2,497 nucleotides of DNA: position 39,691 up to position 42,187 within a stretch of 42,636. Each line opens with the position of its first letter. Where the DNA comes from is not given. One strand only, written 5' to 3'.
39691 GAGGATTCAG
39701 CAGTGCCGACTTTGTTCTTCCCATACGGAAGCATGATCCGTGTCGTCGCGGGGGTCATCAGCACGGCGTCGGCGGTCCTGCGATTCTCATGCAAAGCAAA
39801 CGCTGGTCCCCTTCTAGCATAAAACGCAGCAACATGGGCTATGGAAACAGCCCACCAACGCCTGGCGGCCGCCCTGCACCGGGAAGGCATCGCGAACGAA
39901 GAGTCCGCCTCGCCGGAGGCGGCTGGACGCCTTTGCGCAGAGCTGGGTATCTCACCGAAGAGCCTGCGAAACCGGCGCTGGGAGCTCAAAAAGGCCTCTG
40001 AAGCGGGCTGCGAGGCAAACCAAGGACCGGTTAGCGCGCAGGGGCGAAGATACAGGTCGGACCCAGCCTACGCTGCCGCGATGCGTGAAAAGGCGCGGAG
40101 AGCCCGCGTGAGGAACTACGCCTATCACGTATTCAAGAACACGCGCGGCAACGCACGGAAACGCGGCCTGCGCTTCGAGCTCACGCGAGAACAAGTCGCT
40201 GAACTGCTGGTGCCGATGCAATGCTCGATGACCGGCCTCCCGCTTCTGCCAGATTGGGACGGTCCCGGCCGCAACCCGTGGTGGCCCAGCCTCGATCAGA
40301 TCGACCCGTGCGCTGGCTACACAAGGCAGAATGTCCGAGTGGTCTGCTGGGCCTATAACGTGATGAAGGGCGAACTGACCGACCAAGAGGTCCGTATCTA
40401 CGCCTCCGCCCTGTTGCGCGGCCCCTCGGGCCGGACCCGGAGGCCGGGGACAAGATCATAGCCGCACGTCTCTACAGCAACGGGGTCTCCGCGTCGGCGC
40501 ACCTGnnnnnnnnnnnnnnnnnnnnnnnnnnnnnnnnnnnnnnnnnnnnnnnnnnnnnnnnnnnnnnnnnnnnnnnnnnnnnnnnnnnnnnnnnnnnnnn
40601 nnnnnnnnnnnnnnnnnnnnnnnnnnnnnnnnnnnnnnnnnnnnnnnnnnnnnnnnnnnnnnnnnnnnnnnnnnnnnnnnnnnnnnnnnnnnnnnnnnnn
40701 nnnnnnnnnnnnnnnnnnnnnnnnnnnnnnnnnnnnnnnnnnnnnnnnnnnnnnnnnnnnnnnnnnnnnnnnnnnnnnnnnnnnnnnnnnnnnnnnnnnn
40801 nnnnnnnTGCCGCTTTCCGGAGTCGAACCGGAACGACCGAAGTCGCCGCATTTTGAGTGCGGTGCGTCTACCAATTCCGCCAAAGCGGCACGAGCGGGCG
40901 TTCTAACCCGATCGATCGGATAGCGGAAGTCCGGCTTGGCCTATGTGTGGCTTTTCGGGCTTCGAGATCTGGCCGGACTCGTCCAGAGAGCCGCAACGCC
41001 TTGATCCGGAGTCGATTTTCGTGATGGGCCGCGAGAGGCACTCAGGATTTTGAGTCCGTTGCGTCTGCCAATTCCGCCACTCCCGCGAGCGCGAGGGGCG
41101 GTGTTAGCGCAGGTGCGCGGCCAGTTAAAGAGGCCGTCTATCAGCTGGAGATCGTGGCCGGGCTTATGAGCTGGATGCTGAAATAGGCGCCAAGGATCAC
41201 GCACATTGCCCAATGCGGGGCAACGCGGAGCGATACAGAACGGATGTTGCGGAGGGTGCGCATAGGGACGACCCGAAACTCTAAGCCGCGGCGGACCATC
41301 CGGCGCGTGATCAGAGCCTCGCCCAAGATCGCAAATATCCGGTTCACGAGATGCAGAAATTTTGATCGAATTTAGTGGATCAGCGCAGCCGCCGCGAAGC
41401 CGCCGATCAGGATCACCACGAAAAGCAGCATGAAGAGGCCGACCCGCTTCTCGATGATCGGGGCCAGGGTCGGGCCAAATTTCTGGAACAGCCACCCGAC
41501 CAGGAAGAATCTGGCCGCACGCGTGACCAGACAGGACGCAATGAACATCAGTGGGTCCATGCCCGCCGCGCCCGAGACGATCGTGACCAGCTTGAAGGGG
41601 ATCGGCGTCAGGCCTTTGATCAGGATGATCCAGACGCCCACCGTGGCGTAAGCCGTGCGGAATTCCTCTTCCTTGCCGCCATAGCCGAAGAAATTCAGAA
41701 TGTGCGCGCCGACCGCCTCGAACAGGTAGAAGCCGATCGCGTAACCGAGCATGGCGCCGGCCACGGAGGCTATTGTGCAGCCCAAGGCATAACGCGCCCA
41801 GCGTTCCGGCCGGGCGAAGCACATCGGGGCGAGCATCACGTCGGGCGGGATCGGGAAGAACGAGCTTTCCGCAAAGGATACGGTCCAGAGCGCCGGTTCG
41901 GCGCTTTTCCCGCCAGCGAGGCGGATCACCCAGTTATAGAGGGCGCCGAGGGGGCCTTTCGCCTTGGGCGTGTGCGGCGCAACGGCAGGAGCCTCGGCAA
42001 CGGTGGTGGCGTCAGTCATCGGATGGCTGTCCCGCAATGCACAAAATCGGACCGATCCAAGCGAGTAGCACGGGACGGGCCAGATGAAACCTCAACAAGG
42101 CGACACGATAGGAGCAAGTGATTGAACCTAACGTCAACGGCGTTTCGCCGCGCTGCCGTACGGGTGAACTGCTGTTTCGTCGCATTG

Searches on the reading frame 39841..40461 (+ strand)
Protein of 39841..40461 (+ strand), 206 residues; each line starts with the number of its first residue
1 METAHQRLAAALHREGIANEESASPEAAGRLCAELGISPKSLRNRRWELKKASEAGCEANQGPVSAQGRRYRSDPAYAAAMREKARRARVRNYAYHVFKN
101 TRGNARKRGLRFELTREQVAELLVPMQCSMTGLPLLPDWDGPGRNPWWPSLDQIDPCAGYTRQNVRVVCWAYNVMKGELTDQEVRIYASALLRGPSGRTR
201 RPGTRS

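Call 13: search_protein_families(library=pfam, proteins=[window:39841-40461:+], max_evalue=0.01)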
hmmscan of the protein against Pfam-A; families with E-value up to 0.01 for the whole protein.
window:39841-40461:+ (206 aa): 0 families

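Call 79: search_protein_families(library=phrogs, proteins=[window:39841-40461:+], max_evalue=0.001)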
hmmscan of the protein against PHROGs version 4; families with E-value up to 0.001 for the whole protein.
window:39841-40461:+ (206 aa): 5 families
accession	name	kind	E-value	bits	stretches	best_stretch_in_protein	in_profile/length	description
phrog_3322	-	DNA, RNA and nucleotide metabolism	4.4e-29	102.4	1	67-191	26-148/162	endonuclease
phrog_1035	-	DNA, RNA and nucleotide metabolism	1.9e-17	65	1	71-191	103-225/271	endonuclease VII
phrog_3118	-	DNA, RNA and nucleotide metabolism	6.2e-14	53.1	1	94-186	14-106/287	HNH endonuclease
phrog_4592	-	moron, auxiliary metabolic gene and host takeover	2.2e-08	35.2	1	96-179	62-137/170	decoy of host sigma70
phrog_1400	-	moron, auxiliary metabolic gene and host takeover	7.2e-06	27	1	95-184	10-94/251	Srd anti-sigma factor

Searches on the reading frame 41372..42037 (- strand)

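Call 13: search_protein_families(library=pfam, proteins=[window:41372-42037:-], max_evalue=0.01)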
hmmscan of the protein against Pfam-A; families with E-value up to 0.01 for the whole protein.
window:41372-42037:- (221 aa): 1 family
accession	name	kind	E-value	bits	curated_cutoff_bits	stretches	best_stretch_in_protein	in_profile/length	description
PF09335.16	VTT_dom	-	2e-07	32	33.9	1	87-180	19-117/123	VTT domain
